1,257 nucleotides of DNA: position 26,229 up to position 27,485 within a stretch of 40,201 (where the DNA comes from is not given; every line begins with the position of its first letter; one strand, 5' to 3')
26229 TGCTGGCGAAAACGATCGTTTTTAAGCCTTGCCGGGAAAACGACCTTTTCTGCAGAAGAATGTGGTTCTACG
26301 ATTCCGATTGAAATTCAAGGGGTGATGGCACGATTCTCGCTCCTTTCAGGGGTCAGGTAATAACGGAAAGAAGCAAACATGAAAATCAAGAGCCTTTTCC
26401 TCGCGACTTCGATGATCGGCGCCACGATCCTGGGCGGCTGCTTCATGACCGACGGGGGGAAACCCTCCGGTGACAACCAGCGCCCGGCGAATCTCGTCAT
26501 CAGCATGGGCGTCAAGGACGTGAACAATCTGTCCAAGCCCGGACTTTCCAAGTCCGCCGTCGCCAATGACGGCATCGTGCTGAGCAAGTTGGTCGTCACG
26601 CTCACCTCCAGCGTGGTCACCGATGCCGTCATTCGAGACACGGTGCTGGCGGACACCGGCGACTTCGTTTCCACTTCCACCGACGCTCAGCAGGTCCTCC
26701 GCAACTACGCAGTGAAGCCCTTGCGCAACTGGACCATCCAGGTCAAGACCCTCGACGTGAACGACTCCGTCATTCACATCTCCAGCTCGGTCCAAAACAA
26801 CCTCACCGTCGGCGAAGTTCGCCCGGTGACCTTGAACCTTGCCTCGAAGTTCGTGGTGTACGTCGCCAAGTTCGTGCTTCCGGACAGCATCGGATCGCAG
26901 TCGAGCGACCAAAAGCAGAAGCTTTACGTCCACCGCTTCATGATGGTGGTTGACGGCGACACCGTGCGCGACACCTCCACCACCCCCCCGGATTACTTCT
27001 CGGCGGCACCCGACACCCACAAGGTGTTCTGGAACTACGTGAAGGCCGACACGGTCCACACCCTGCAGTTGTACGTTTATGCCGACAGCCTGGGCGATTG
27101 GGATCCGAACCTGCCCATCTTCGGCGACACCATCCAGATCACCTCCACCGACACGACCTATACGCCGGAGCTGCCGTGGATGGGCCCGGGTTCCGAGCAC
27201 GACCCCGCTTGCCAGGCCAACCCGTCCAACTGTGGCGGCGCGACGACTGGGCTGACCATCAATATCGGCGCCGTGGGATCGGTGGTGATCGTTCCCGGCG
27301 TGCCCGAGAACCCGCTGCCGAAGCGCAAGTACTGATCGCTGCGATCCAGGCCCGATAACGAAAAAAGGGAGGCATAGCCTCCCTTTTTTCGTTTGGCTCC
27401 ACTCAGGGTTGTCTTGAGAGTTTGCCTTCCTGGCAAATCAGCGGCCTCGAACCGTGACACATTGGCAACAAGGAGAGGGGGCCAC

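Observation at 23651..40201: Eight tandem paralogous lipoproteins with stepwise addition of Asp-box beta-propellers: candidate undescribed cell-surface system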

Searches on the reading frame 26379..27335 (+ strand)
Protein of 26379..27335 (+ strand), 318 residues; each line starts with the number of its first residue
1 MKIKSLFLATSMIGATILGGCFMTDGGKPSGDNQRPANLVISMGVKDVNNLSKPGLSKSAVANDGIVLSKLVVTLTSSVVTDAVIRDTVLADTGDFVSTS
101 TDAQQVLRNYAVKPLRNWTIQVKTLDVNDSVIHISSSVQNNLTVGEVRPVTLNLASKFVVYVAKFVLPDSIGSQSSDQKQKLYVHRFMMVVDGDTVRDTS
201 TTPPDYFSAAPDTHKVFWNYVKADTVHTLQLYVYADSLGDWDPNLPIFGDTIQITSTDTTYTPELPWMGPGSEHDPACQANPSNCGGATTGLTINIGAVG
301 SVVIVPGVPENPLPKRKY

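Call 8: search_protein_families(library=pfam, max_evalue=0.01, proteins=[window:26379-27335:+])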
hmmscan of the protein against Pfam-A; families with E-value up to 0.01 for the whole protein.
window:26379-27335:+ (318 aa): 0 families

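Call 12: find_homologous_proteins(query=window:26379-27335:+, max_evalue=0.001)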
Query window:26379-27335:+ (318 aa): 79 proteins with E <= 0.001 among 1662 candidates.
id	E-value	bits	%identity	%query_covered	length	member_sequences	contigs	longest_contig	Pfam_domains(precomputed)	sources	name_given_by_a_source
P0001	1.9e-208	709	100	100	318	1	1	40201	-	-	-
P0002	6.6e-135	467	70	99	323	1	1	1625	-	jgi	jgi:hypothetical protein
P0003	5.8e-132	458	69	99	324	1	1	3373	-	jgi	jgi:hypothetical protein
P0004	3.7e-126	438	66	99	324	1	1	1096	-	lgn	-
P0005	6.2e-126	438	67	99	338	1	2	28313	-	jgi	jgi:hypothetical protein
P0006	5.3e-123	428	64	98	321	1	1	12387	-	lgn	-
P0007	1.3e-120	420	65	99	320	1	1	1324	-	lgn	-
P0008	1.7e-120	420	65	99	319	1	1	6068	-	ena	-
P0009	2.3e-120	420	65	99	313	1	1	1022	-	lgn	-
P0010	7.2e-119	415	64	99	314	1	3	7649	-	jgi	jgi:hypothetical protein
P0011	1.5e-116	407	62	99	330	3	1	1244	-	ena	-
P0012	1.2e-115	404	63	95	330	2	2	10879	-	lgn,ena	-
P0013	9.1e-108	378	60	99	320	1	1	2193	-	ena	-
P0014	8.1e-107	375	61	95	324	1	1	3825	-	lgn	-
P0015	1.5e-106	374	59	99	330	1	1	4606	-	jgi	jgi:hypothetical protein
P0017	1.6e-105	371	57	99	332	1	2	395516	-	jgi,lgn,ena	-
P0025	4.6e-99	350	55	99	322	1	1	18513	-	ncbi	-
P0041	6.9e-83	296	51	100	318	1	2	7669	-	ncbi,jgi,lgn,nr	ncbi:MAG TPA: hypothetical protein VHO02_02220 [Fibrobacteria bacterium]|jgi:hypothetical protein|nr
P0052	2.5e-65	239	45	94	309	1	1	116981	-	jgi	jgi:hypothetical protein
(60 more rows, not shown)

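Call 13: search_protein_families(library=ncbifam, max_evalue=0.1, proteins=[window:26379-27335:+])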
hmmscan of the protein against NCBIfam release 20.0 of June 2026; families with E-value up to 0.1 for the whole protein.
window:26379-27335:+ (318 aa): 0 families

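Call 15: find_encoding_contigs(protein=P0017, flank=10000, max_places=2)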
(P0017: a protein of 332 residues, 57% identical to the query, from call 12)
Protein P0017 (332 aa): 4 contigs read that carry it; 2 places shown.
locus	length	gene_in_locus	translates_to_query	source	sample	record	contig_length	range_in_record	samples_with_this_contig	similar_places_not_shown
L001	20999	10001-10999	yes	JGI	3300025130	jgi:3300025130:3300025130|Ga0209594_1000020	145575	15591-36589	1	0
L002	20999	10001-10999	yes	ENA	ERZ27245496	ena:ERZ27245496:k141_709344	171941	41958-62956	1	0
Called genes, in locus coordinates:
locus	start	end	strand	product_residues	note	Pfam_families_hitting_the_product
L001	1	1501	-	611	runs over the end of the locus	PF14849:YidC_periplas (weak), PF02096:60KD_IMP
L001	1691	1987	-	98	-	PF01809:YidD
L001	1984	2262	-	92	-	PF00825:Ribonuclease_P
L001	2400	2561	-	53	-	PF00468:Ribosomal_L34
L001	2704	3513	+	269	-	-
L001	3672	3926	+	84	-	-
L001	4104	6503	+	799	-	PF07494:Reg_prop (faint), PF19572:PorV (weak)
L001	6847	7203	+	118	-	PF00216:Bac_DNA_binding, PF18291:HU-HIG (weak)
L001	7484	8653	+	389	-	-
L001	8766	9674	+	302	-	-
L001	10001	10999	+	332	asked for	-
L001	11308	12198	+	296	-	-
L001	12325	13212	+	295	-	-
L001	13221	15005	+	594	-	PF14870:PSII_BNR (weak)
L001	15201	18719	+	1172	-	PF14870:PSII_BNR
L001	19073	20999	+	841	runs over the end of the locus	-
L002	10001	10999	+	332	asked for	-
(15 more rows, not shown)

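Call 16: find_encoding_contigs(protein=P0052, flank=10000, max_places=2)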
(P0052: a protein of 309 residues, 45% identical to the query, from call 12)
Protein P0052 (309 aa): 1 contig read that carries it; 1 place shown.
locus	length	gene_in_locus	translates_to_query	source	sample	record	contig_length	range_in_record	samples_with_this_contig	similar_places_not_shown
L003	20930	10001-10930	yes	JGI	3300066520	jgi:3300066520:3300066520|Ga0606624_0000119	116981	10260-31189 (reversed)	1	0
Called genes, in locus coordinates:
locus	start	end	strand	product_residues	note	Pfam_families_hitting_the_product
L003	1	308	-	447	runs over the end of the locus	PF10396:TrmE_N, PF12631:MnmE_helical, PF01926:MMR_HSR1, PF00350:Dynamin_N (faint)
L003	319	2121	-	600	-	PF14849:YidC_periplas, PF02096:60KD_IMP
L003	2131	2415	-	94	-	PF01809:YidD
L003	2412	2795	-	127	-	PF00825:Ribonuclease_P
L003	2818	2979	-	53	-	PF00468:Ribosomal_L34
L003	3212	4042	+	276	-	PF03279:Lip_A_acyltrans (faint)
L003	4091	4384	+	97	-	-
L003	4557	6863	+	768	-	PF07494:Reg_prop (faint), PF19572:PorV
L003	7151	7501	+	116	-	PF00216:Bac_DNA_binding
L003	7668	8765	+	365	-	-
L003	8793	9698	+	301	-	-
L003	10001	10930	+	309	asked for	-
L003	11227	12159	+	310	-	-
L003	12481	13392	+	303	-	-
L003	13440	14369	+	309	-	-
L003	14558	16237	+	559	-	PF14870:PSII_BNR (weak), PF15902:Sortilin-Vps10 (faint), PF14870:PSII_BNR (weak)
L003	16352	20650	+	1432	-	PF14870:PSII_BNR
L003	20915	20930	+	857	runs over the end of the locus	PF14870:PSII_BNR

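Call 21: find_related_loci(query=A2, collection=genome_contigs, flank=10000)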
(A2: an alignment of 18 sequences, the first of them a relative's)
Query A2 (318 aa) in genome_contigs; peptide patterns used: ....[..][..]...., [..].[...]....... (x = any residue, [..] = any of these).
45 stretches matched a pattern; 2 encode a relative of the query (tblastn E <= 1e-3); 2 distinct loci.
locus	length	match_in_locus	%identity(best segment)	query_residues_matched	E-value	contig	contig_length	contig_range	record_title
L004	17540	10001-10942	55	4-317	2e-106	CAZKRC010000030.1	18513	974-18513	MAG TPA_asm: uncultured Bifidobacterium sp. isolate SRP220891_co3_272 genome assembly, contig: NODE_3867_length_18513_co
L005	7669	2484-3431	51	1-317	4e-93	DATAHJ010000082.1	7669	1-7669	MAG TPA_asm: Fibrobacteria bacterium isolate SMAG_U6852 k141_592598, whole genome shotgun sequence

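Call 26: predict_structure(alignment_id=A1)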
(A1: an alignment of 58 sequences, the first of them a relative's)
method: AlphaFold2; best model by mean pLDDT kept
length: 318 residues; sequences in the alignment: 58
mean_pLDDT: 77.1   pTM: 0.68
mean pLDDT of the five models: 77.1, 76.8, 75.8, 73.6, 73.1
residues with pLDDT >= 90: 112; 70-90: 108; 50-70: 45; < 50: 53
segments of 3 or more residues with pLDDT < 50: 1-16, 20-30, 48-61, 289-299
pLDDT, mean of each block of 10 residues (from residue 1): 43 47 47 82 69 42 76 98 96 92 91 96 96 96 95 89 81 78 89 79 75 80 88 90 91 73 78 88 67 41 55 56
secondary structure, 60 per line:
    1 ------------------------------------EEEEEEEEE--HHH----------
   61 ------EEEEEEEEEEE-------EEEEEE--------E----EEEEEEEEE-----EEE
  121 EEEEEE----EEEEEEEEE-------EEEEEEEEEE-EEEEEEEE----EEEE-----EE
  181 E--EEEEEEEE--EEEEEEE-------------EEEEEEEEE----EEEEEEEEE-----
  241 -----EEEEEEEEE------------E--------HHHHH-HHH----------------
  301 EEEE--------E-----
elements in order: E37-45 E67-77 E85-90 E104-112 E118-126 E131-139 E147-156 E158-165 E170-173 E179-181 E184-191 E194-200 E214-222 E227-235 E246-254 H276-280 E301-304

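Call 28: fold_search(model_id=the predicted structure, library=pdb)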
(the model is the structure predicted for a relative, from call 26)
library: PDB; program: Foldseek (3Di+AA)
matches with E <= 10: 1261; with E <= 0.001: 13
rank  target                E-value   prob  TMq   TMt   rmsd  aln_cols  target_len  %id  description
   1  3r4r_A                8.5e-05  1.00  0.30  0.34   9.5       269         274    8  Crystal structure of a fimbrial assembly protein (BDI_3522) from Parabacteroides distasonis ATCC 8503 at 2.38 A resolu (released 2011-03-30)
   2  3up6_A                1.1e-04  1.00  0.26  0.26  17.4       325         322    7  Crystal structure of a putative cell adhesion protein (BACOVA_04078) from Bacteroides ovatus ATCC 8483 at 2.80 A resol (released 2011-12-21)
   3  3phs                  1.2e-04  0.99  0.24  0.28  11.7       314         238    8  Crystal Structure of GBS52, the minor pilin in gram-positive pathogen Streptococcus agalactiae (released 2010-11-17)
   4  2w1n                  1.5e-04  0.98  0.16  0.21  24.7       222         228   10  cohesin and fibronectin type-III double module construct from the Clostridium perfringens glycoside hydrolase GH84C (released 2009-02-03)
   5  3gf8                  2.1e-04  1.00  0.29  0.32   8.3       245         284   11  Crystal structure of putative polysaccharide binding proteins (DUF1812) (NP_809975.1) from BACTEROIDES THETAIOTAOMICRON  (released 2009-03-24)
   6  6fwv_A                2.3e-04  1.00  0.22  0.15  11.1       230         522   10  The Bacillus anthracis TIE protein (released 2018-08-08)
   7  2ibb                  3.0e-04  1.00  0.22  0.32  20.6       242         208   10  Crystal Structure of the First and Second FNIII Domains of Ihog (released 2006-10-24)
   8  3up6_B                3.5e-04  1.00  0.28  0.28  17.2       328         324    7  Crystal structure of a putative cell adhesion protein (BACOVA_04078) from Bacteroides ovatus ATCC 8483 at 2.80 A resol (released 2011-12-21)
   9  5hbb_C                3.7e-04  0.98  0.26  0.29  11.0       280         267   10  Crystal structure of shaft pilin spaA from Lactobacillus rhamnosus GG - E139A mutant (released 2016-07-20)
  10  5hts_D                4.3e-04  0.99  0.26  0.30  10.1       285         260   11  Crystal structure of shaft pilin spaA from Lactobacillus rhamnosus GG - D295N mutant (released 2016-07-20)
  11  4jg5                  6.8e-04  1.00  0.36  0.35   7.7       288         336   10  Crystal structure of a putative cell adhesion protein (BDI_3519) from Parabacteroides distasonis ATCC 8503 at 2.34 A res (released 2013-03-20)
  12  3pay_B                9.3e-04  0.99  0.30  0.31   9.3       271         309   10  Crystal structure of a putative adhesin (BACOVA_04077) from Bacteroides ovatus at 2.50 A resolution (released 2010-11-10)
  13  1kv3_A                9.3e-04  0.95  0.19  0.10  21.7       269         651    9  HUMAN TISSUE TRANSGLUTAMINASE IN GDP BOUND FORM (released 2002-03-13)
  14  4gpv_B                1.0e-03  1.00  0.34  0.33   7.5       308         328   12  Crystal structure of a putative cell adhesion protein (BACEGG_00536) from Bacteroides eggerthii DSM 20697 at 1.67 A re (released 2012-09-19)
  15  4gpv_A                1.1e-03  0.99  0.31  0.30   8.8       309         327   11  Crystal structure of a putative cell adhesion protein (BACEGG_00536) from Bacteroides eggerthii DSM 20697 at 1.67 A re (released 2012-09-19)
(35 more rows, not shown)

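Call 30: search_protein_families(library=pfam, alignment_id=A1, max_evalue=10)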
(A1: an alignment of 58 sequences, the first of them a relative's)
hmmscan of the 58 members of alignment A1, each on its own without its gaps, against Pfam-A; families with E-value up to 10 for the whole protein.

A. member 1, P0001 (318 aa): 0 families

B. families by the number of members that match (of 58 scanned): 15 families
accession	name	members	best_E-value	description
PF07705.17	CARDB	2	0.22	CARDB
PF20286.3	divDNApol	1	0.033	Divergent Family B DNA polymerase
PF22829.2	HphA_C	1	0.038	HphA C-terminal domain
PF16303.10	DUF4945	1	0.054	Domain of unknown function (DUF4945)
PF18435.7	EstA_Ig_like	1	0.057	Esterase Ig-like N-terminal domain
PF08122.17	NDUF_B12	1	0.065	NADH-ubiquinone oxidoreductase B12 subunit family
PF14020.11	DUF4236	1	0.085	Protein of unknown function (DUF4236)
PF09062.15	Endonuc_subdom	1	0.11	PI-PfuI Endonuclease subdomain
PF10915.13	DUF2709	1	0.19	Protein of unknown function (DUF2709)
PF17494.7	DUF5429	1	0.23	Family of unknown function (DUF5429)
PF07507.16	WavE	1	0.27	WavE lipopolysaccharide synthesis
PF11240.13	DUF3042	1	0.35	Protein of unknown function (DUF3042)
PF06474.18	LPAM_MltD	1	0.64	MltD lipid attachment motif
PF23972.1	DUF7298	1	0.92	Domain of unknown function (DUF7298)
PF24107.1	DUF7382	1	3.9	Domain of unknown function (DUF7382)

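Call 31: search_solved_structures(query=A1, max_evalue=10, show_alignments=2)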
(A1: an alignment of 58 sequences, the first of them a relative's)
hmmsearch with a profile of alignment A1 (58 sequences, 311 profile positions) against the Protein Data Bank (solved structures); distinct sequences matched with E-value up to 10: 1.
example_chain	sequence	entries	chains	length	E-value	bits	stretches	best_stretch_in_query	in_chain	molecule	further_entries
3on9_A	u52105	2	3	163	0.0078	18.6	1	39-109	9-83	Tumour necrosis factor receptor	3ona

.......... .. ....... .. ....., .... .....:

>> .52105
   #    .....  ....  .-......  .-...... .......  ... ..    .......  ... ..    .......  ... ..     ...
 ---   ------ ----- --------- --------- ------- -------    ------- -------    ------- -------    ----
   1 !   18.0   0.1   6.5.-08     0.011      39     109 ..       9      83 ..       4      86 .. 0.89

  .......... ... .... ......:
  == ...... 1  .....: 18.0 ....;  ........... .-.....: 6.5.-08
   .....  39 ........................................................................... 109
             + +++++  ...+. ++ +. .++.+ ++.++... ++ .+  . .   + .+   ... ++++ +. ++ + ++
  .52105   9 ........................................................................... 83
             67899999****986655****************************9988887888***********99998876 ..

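Call 40: search_protein_representatives(alignment_id=A1)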
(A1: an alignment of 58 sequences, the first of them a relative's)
Query: 58 sequences, 311 profile positions. Proteins with E-value up to 0.001 (for the whole library): 338; up to 1e-10: 253; up to 1e-30: 76. The best 150 are listed.
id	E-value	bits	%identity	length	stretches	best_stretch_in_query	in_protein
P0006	1.1e-126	438.6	-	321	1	2-310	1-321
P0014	3.5e-124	430.4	-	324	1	2-309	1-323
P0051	4.3e-114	397.2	-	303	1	5-306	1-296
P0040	2.4e-113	394.8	-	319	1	3-309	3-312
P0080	9.0e-113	392.9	-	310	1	3-310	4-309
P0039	8.9e-111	386.3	-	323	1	2-308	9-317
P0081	1.7e-106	372.3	-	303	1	3-309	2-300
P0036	2.6e-105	368.4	-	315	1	4-310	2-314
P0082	3.2e-96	338.5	-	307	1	3-309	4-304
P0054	2.6e-95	335.5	-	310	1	7-306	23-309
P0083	2.5e-80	286.3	-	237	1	71-309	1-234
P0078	7.4e-79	281.5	-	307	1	1-309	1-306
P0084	4.6e-78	278.9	-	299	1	2-305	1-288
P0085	7.6e-77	274.9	-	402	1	35-310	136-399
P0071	1.2e-76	274.2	-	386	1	34-309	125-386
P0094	8.0e-64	232.1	-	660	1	40-309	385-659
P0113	8.1e-52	192.7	-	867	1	10-284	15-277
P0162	3.7e-25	105.1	-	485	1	8-305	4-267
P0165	1.1e-24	103.5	-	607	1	21-306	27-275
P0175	2.7e-22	95.7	-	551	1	13-303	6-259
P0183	1.2e-21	93.6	-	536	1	11-305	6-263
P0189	3.2e-21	92.2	-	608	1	13-303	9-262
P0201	4.2e-19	85.2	-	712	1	19-305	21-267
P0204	7.6e-19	84.4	-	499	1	16-303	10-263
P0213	6.4e-18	81.3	-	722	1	6-300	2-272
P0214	6.7e-18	81.2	-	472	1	12-303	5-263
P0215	9.1e-18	80.8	-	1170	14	121-161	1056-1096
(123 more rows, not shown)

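Call 41: search_protein_families(library=pfam, max_evalue=0.01, proteins=[P0162, P0165, P0175, P0183, P0189, P0201, P0213, P0215, P0094, P0113])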
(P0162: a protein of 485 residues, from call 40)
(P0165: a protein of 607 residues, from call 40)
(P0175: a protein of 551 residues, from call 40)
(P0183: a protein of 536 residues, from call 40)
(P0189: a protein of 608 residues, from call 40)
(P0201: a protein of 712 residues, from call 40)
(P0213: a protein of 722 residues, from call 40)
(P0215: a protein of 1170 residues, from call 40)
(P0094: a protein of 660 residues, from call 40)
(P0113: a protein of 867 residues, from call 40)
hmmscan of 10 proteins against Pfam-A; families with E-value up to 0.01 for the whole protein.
P0162 (485 aa): 2 families
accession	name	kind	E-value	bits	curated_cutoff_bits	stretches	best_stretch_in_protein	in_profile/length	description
PF13385.13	Laminin_G_3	-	3.6e-24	86.1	27.6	1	326-473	10-150/151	Concanavalin A-like lectin/glucanases superfamily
PF02210.31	Laminin_G_2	-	0.0022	18.9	22.9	1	392-425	45-78/126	Laminin G domain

P0165 (607 aa): 1 family
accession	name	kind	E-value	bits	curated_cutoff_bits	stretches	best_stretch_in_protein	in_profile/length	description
PF08309.17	LVIVD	-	4.6e-09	35.9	20.2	1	483-513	11-41/42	LVIVD repeat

P0175 (551 aa): 5 families
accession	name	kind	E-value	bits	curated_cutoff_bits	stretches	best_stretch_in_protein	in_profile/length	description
PF02012.26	BNR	-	1.2e-10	40.1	27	0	300-310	1-11/12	BNR/Asp-box repeat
PF15902.12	Sortilin-Vps10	-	6.2e-09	35.6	33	1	337-405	375-441/446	Sortilin, neurotensin receptor 3,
PF13088.12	BNR_2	-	2.2e-05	24.4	31.4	0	299-408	84-211/277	BNR repeat-like domain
PF19755.4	DUF6242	-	0.0011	19.3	29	0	347-433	126-217/217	Domain of unknown function (DUF6242)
PF13859.12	BNR_3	-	0.0086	15.9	27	0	370-398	186-213/308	BNR repeat-like domain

P0183 (536 aa): 1 family
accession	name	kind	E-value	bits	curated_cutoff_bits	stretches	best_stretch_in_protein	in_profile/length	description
PF19755.4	DUF6242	-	9.5e-07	29.3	29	1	382-464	126-217/217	Domain of unknown function (DUF6242)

P0189 (608 aa): 4 families
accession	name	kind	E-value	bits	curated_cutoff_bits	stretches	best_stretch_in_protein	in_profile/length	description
PF25390.1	WD40_RLD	-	9.7e-72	242.7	150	2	261-505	28-290/363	RCC1-like domain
PF13540.12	RCC1_2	-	1.3e-56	187.4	22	6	266-295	1-30/30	Regulator of chromosome condensation (RCC1) repeat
PF00415.24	RCC1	-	4.9e-53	177.9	21.7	5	330-376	1-50/50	Regulator of chromosome condensation (RCC1) repeat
PF25384.1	Alsin_RLD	-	6.1e-08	32.8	100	0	481-578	243-350/405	Alsin RCC1-like domain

P0201 (712 aa): 2 families
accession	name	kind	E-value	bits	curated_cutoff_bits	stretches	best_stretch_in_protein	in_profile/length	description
PF13385.13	Laminin_G_3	-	1.2e-38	133.1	27.6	2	315-468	1-151/151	Concanavalin A-like lectin/glucanases superfamily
PF02210.31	Laminin_G_2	-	3e-07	31.4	22.9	1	351-457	15-123/126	Laminin G domain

P0213 (722 aa): 3 families
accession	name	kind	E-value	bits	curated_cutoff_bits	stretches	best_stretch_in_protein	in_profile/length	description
PF18998.6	Flg_new_2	-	4.3e-13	49.5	23.6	1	279-351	1-70/73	Divergent InlB B-repeat domain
PF17164.10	DUF5122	-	2.1e-05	25.1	27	1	636-666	3-32/36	Domain of unknown function (DUF5122) beta-propeller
PF13761.12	DUF4166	-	0.00085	19.5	23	0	110-149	114-152/184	Domain of unknown function (DUF4166)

P0215 (1170 aa): 2 families
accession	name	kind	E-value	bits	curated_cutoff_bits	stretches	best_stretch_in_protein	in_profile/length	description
PF21905.1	Zf-Nsp1alpha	-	2.3e-16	59.5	27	0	86-100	15-29/42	Nsp1alpha N-terminal zinc finger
PF22638.1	FlgK_D1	-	0.00054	20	28.6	0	1051-1068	100-117/233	Flagellar hook-associated protein FlgK helical domain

P0094 (660 aa): 1 family
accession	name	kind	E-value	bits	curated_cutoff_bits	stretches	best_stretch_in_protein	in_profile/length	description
PF05345.18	He_PIG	-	4.2e-24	85.2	24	3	81-144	14-87/96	Putative Ig domain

P0113 (867 aa): 1 family
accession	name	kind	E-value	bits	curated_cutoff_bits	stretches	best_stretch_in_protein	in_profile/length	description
PF14870.12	PSII_BNR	-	9.2e-30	104.4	27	4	721-792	22-96/303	Photosynthesis system II assembly factor YCF48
